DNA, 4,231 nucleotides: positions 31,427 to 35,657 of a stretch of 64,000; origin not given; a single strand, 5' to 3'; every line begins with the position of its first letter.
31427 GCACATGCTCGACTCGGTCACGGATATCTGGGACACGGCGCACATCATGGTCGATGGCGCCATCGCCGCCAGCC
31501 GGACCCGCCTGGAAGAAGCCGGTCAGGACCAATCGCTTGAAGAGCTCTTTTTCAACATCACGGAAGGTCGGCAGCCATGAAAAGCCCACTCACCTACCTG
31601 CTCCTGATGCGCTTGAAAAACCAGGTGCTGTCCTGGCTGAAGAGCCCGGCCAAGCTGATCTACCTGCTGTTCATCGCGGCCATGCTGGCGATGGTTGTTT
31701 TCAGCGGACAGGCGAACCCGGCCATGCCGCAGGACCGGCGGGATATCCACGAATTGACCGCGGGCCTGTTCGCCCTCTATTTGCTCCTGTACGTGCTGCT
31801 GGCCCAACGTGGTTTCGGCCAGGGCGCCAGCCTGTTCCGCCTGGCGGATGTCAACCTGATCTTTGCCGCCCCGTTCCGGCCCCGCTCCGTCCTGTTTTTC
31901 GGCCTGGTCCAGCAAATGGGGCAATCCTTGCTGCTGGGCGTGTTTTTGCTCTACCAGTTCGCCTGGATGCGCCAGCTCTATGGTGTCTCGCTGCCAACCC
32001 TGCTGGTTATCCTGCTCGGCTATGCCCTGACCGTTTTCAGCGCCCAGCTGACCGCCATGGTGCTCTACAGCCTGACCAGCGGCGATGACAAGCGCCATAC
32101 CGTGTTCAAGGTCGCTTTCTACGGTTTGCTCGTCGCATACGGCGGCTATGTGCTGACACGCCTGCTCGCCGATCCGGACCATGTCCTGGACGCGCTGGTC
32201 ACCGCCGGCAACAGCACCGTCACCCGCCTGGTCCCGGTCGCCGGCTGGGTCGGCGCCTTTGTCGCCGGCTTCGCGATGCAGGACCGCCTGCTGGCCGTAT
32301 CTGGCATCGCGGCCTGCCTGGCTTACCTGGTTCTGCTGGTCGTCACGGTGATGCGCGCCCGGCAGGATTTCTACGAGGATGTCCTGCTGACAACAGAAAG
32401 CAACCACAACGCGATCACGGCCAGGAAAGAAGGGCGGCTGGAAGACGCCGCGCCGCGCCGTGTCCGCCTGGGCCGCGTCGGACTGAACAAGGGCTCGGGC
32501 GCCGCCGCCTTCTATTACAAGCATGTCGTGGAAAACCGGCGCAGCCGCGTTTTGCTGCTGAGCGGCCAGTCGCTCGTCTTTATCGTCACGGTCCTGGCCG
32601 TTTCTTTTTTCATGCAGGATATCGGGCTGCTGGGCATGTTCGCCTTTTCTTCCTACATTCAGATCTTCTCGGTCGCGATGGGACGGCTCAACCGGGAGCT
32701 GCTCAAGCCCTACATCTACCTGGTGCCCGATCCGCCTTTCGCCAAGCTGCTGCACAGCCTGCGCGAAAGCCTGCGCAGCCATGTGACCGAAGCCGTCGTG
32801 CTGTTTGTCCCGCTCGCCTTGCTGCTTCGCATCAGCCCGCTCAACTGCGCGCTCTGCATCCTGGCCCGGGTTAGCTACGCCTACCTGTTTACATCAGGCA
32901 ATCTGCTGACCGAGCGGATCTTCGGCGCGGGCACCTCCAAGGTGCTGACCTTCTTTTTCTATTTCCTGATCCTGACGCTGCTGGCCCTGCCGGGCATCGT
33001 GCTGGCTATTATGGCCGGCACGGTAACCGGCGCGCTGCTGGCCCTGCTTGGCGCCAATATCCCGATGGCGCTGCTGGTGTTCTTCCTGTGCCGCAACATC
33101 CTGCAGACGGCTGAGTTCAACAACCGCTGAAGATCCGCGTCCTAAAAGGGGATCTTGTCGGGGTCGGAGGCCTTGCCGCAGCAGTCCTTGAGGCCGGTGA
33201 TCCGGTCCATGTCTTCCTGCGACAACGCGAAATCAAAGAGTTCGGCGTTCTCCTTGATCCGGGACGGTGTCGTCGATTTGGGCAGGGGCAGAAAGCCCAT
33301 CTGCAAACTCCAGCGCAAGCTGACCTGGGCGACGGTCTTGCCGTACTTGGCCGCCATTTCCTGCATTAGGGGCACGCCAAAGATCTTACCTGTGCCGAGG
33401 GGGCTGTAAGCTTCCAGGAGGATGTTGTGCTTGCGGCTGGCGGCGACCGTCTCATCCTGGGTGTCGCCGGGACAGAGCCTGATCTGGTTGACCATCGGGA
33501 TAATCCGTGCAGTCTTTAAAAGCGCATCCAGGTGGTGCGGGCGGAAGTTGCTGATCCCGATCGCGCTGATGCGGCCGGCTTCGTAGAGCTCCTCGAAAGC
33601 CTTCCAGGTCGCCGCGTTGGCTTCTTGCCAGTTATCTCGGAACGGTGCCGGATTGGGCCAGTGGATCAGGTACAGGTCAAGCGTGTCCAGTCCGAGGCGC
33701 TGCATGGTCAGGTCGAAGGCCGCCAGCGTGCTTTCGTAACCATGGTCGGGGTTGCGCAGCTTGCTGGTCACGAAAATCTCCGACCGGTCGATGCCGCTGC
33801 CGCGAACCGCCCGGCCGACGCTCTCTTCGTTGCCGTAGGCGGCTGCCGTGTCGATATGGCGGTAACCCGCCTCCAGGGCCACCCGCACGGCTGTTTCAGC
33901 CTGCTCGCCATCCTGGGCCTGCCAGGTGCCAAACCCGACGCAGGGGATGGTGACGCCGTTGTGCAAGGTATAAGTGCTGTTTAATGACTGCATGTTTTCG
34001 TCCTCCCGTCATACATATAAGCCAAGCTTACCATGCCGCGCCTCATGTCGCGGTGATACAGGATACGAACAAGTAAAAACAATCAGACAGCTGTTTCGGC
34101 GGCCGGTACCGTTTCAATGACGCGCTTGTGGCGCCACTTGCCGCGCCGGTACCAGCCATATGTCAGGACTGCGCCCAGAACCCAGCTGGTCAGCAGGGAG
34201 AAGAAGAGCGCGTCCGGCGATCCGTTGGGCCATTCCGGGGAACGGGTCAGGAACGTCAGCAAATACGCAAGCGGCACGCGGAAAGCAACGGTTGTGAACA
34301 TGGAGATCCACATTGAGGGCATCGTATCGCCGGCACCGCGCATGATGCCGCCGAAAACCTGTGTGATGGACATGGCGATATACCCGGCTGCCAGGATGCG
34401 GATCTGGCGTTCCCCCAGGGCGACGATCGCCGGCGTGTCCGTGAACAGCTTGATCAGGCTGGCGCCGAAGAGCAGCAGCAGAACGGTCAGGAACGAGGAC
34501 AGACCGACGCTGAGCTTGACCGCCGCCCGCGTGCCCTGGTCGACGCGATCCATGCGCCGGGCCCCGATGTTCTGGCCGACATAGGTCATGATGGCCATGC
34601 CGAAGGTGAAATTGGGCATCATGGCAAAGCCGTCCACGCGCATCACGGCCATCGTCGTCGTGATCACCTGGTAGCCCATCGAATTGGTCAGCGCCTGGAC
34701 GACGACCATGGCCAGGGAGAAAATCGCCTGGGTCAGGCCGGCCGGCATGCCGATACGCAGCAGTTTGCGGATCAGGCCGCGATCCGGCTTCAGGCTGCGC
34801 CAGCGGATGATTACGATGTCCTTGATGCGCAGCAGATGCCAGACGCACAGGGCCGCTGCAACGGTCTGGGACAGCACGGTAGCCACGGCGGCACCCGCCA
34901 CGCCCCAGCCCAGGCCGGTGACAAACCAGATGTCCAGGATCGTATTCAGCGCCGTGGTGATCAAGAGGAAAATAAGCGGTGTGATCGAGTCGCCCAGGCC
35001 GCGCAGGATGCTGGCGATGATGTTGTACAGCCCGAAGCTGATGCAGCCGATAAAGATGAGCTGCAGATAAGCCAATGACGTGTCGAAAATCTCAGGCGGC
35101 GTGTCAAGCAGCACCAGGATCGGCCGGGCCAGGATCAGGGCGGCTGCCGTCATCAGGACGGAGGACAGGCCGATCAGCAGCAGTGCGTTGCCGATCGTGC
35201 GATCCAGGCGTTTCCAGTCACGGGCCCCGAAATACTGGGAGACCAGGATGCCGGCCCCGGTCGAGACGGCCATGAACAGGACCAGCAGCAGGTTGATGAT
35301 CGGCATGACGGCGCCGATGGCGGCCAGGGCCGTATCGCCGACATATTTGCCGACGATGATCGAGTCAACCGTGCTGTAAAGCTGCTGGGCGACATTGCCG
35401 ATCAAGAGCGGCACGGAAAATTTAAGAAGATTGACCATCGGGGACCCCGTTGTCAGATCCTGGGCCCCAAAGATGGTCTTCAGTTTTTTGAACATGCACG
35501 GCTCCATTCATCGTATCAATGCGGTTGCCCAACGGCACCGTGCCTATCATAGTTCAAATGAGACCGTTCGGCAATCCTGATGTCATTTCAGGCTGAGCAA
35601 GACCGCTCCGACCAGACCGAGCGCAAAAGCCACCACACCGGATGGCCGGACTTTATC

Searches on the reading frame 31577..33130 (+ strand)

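Call 9: search_protein_families(library=pfam, proteins=[window:31577-33130:+], max_evalue=0.001)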
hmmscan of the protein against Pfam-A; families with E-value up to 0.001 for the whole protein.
window:31577-33130:+ (517 aa): 1 family
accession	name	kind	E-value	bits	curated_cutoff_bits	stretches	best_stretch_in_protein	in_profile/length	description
PF16962.11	ABC_export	-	2.7e-114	383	29.7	1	4-513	3-531/531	Putative ABC exporter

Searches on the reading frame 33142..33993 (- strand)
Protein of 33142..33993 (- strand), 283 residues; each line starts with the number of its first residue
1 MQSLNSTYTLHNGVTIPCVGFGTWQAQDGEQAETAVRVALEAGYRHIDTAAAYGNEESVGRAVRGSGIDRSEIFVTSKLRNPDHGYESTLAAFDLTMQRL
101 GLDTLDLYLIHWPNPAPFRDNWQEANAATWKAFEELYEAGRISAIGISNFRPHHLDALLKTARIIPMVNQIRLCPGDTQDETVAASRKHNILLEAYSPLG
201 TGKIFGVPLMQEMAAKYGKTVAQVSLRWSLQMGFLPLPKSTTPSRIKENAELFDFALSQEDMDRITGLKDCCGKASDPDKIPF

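Call 9: search_protein_families(library=pfam, proteins=[window:33142-33993:-], max_evalue=0.001)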
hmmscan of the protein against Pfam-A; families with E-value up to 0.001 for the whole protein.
window:33142-33993:- (283 aa): 1 family
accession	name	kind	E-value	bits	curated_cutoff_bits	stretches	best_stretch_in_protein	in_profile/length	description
PF00248.27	Aldo_ket_red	-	7.8e-50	170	24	1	19-268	2-289/291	Aldo/keto reductase family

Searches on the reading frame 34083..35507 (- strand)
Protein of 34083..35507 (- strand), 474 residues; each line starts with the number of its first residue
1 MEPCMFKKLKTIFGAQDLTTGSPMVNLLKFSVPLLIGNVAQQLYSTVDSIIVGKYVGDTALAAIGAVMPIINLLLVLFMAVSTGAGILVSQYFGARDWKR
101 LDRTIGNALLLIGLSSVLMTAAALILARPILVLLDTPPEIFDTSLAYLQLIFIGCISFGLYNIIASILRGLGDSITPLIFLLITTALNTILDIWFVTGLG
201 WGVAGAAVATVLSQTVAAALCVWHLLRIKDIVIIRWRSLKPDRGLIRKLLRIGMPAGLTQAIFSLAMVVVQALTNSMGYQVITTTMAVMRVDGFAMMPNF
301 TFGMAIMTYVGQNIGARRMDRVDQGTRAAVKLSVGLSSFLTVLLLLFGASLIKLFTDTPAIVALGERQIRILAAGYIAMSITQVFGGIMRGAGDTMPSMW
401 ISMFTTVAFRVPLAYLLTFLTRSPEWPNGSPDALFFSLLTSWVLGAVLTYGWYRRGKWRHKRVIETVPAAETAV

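Call 9: search_protein_families(library=pfam, proteins=[window:34083-35507:-], max_evalue=0.001)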
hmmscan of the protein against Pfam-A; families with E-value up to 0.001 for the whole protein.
window:34083-35507:- (474 aa): 2 families
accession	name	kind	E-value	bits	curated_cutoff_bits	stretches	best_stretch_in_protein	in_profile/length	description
PF01554.23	MatE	-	9.8e-61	204.6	24.9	2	33-193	1-160/161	MatE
PF01943.22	Polysacc_synt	-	1.1e-08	35.3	28.2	1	22-83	202-263/274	Polysaccharide biosynthesis protein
